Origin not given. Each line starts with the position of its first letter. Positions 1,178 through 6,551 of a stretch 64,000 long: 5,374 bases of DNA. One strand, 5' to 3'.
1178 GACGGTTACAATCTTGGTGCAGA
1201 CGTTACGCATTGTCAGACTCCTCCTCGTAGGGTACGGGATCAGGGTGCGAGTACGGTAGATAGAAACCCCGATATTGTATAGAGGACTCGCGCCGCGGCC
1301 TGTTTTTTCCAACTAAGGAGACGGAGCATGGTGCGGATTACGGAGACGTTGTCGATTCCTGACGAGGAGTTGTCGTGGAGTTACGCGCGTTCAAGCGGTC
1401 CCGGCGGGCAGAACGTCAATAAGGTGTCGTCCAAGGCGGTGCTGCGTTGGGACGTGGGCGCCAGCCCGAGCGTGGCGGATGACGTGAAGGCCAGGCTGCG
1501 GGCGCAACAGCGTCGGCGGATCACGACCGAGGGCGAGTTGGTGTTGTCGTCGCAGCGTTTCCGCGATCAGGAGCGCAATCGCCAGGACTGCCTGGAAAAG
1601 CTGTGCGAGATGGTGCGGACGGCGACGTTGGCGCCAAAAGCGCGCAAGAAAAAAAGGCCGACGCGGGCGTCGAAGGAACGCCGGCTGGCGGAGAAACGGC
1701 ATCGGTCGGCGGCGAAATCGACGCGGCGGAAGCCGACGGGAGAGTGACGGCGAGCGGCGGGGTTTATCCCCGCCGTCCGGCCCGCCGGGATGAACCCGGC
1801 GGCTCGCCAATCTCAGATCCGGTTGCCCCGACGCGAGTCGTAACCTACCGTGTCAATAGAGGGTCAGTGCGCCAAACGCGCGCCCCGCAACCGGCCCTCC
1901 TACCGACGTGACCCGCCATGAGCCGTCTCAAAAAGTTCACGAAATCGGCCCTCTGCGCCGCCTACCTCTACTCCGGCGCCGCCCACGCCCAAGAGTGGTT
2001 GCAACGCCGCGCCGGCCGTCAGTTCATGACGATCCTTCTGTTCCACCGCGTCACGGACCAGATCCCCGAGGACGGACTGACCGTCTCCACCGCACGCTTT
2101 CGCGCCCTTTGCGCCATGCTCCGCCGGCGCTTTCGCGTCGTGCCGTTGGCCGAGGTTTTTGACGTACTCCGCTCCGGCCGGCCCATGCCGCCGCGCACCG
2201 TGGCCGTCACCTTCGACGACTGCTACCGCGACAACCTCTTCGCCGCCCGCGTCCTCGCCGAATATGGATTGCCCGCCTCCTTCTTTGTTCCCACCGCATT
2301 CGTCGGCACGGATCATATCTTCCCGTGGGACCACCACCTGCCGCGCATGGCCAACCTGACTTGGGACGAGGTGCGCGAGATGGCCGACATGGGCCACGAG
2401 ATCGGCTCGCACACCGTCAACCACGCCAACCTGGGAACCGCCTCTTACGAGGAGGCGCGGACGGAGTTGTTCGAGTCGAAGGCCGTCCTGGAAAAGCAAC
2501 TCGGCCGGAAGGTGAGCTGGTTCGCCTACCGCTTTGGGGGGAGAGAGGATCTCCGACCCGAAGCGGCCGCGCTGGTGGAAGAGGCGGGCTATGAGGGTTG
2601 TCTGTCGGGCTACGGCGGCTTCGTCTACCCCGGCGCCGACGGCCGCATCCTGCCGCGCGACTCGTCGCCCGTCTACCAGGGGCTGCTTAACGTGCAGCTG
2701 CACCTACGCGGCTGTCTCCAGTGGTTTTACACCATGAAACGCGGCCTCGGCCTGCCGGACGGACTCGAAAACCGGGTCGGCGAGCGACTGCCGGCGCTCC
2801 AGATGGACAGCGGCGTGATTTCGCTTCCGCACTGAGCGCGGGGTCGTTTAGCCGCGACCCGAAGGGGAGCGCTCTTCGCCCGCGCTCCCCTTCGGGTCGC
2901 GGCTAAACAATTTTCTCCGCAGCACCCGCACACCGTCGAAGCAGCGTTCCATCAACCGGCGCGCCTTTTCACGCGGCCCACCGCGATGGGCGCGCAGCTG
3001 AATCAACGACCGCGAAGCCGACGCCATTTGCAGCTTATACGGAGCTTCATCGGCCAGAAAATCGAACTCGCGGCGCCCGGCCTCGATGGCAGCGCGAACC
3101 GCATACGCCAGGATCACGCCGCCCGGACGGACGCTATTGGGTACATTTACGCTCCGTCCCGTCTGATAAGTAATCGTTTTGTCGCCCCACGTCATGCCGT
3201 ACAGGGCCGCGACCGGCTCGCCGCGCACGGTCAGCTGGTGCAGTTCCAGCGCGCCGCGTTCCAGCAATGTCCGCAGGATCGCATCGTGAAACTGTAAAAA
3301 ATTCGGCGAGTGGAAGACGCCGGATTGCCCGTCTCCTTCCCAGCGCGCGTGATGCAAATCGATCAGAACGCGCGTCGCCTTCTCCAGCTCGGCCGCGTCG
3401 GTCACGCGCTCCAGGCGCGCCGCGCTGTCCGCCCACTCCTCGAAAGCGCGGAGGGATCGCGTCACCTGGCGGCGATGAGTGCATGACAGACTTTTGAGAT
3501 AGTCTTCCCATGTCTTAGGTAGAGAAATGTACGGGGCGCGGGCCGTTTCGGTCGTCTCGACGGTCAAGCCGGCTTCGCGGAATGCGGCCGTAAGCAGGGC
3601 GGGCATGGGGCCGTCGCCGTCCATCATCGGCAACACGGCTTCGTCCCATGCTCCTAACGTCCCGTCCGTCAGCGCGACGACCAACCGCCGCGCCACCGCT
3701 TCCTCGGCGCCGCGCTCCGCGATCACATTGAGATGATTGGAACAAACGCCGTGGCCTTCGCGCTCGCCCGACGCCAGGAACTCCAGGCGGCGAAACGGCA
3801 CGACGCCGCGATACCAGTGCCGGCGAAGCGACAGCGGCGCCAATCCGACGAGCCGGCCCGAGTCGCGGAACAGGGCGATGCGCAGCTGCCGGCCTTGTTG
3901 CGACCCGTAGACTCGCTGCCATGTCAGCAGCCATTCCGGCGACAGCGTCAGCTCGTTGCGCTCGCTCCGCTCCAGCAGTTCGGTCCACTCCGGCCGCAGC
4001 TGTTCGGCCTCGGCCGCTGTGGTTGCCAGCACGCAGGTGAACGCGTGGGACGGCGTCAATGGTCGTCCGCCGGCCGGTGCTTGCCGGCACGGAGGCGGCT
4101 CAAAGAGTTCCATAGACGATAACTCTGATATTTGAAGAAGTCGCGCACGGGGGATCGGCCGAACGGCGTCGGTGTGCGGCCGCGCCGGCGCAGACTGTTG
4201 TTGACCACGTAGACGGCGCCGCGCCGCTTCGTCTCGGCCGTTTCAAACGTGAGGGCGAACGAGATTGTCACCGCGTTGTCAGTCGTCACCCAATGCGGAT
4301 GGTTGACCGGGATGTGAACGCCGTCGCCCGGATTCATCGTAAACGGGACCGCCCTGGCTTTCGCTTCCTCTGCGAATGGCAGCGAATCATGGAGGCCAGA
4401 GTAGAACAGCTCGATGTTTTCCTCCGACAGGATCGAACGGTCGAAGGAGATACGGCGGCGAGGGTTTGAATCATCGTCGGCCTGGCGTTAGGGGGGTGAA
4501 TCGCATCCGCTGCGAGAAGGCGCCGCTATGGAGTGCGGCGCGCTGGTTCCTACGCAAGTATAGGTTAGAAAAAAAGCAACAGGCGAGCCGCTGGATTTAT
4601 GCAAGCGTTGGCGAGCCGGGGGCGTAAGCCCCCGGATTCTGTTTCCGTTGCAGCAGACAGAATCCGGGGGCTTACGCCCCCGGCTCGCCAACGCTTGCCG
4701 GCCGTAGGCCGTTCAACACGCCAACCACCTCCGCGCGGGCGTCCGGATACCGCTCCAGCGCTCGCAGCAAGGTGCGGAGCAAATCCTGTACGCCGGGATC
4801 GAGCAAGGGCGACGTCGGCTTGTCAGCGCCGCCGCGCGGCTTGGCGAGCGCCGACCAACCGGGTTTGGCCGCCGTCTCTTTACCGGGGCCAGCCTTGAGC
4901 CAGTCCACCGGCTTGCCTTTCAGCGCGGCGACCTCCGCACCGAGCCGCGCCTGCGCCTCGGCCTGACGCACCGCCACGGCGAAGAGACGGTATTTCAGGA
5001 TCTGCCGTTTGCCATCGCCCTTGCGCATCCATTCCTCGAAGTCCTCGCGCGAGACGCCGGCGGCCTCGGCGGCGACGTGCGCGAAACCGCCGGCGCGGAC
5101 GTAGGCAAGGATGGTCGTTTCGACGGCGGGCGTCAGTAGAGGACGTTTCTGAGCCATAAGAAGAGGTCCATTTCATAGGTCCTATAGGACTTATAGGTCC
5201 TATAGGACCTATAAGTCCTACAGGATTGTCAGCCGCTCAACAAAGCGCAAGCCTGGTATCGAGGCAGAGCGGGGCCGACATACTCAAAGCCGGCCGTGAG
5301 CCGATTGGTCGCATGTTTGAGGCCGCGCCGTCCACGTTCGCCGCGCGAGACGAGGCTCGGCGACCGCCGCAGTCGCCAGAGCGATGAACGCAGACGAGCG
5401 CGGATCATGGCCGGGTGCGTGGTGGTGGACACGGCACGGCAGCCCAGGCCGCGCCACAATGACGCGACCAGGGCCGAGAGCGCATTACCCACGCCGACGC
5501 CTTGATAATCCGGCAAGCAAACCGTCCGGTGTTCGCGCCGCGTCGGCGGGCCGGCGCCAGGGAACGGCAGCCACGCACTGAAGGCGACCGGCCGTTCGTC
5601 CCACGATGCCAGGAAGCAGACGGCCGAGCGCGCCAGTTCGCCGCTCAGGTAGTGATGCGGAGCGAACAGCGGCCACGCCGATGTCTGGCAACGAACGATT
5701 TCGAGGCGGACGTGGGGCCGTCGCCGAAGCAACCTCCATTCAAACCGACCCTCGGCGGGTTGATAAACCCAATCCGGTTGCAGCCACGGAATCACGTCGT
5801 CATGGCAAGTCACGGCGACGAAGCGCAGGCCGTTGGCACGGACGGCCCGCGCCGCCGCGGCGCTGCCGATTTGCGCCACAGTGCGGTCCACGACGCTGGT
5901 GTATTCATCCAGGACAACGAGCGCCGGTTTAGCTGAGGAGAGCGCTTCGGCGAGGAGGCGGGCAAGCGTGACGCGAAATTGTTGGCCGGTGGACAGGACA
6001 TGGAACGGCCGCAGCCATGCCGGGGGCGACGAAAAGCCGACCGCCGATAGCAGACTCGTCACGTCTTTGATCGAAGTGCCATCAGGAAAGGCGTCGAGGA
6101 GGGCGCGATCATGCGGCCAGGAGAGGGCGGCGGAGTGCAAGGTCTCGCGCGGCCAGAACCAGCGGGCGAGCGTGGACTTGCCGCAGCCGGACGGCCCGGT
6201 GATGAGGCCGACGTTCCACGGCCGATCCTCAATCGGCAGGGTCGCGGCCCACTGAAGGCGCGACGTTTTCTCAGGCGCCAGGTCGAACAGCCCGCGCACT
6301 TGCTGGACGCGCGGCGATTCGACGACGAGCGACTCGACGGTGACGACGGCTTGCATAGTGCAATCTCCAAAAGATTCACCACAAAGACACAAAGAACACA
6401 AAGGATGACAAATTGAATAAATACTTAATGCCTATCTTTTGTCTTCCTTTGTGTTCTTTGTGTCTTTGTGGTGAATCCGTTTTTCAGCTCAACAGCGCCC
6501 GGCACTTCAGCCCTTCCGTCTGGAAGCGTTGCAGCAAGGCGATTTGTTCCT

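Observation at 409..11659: Four A/T-rich arrays of an 8-bp palindrome (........) at exact 9-bp spacing, confined to the first 11.7 kb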

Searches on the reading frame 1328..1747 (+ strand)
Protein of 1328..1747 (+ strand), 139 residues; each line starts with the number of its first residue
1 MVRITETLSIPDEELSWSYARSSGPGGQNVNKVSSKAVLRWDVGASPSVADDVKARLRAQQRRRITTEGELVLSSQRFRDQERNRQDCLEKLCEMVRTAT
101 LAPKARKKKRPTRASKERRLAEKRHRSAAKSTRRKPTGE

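Call 11: search_protein_families(library=pfam, proteins=[window:1328-1747:+], max_evalue=0.01)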
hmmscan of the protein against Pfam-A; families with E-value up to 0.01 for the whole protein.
window:1328-1747:+ (139 aa): 1 family
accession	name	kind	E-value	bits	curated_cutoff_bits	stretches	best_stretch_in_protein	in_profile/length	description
PF00472.26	RF-1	-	7.7e-20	71.4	35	1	7-132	4-115/116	RF-1 domain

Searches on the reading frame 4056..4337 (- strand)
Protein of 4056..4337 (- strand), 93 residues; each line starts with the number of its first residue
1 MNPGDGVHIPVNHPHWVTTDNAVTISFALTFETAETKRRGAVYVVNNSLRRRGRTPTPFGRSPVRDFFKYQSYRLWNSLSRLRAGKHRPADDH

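Call 11: search_protein_families(library=pfam, proteins=[window:4056-4337:-], max_evalue=0.01)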
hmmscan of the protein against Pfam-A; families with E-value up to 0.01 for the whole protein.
window:4056-4337:- (93 aa): 0 families

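Call 58: search_protein_families(library=phrogs, proteins=[window:4056-4337:-], max_evalue=0.01)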
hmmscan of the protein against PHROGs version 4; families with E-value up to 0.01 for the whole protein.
window:4056-4337:- (93 aa): 0 families

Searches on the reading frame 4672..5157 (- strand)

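Call 10: search_protein_families(library=pfam, proteins=[window:4672-5157:-], max_evalue=0.01)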
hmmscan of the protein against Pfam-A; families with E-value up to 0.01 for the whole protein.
window:4672-5157:- (161 aa): 0 families

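Call 58: search_protein_families(library=phrogs, proteins=[window:4672-5157:-], max_evalue=0.01)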
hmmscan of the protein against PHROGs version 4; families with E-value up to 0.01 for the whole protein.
window:4672-5157:- (161 aa): 1 family
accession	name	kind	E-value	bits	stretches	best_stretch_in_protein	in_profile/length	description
phrog_4102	-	head and packaging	1.4e-09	39.4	1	8-86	15-95/166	terminase small subunit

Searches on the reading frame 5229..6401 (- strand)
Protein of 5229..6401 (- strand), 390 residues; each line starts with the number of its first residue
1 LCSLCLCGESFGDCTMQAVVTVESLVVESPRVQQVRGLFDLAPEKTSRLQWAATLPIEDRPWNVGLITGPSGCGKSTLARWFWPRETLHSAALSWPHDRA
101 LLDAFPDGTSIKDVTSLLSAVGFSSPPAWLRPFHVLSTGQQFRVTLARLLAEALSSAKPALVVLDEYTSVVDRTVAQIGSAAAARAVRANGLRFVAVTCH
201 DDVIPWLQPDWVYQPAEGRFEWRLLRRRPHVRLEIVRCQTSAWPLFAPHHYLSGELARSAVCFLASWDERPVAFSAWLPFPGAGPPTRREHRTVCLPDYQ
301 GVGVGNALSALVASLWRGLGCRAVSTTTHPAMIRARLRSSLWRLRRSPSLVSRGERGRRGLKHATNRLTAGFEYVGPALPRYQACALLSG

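Call 10: search_protein_families(library=pfam, proteins=[window:5229-6401:-], max_evalue=0.01)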
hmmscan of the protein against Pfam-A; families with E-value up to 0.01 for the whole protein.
window:5229-6401:- (390 aa): 5 families
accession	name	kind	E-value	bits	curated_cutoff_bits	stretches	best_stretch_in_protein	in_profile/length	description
PF00005.33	ABC_tran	-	4.4e-07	31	25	0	66-82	15-31/137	ABC transporter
PF13401.12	AAA_22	-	2e-05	25.3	27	1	64-167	7-93/130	AAA domain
PF00583.31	Acetyltransf_1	-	2.3e-05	25.1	20.7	1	242-331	15-103/116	Acetyltransferase (GNAT) family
PF13191.12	AAA_16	-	5.3e-05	24.2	32.6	1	59-168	22-142/167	AAA ATPase domain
PF03215.21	Rad17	-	0.0016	18.8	23.8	1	50-78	33-61/186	Rad17 P-loop domain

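Call 58: search_protein_families(library=phrogs, proteins=[window:5229-6401:-], max_evalue=0.01)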
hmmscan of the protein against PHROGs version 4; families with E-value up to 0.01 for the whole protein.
window:5229-6401:- (390 aa): 7 families
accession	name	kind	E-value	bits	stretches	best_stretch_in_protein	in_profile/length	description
phrog_11143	-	unknown function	3.5e-98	329.9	1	20-377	3-351/357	-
phrog_293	-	moron, auxiliary metabolic gene and host takeover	2.7e-16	59.8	2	112-199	248-327/1058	ABC transporter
phrog_2392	-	moron, auxiliary metabolic gene and host takeover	6.5e-06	25.7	0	136-174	618-651/726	ABC transporter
phrog_7693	-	other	0.00059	20.9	1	294-345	2-53/89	acetyltransferase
phrog_7998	-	unknown function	0.002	18.3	0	66-93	44-71/339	-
phrog_23675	-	unknown function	0.0066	17.3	0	110-173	17-71/143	-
phrog_296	-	integration and excision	0.0066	16.2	1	64-82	320-338/626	DNA transposition protein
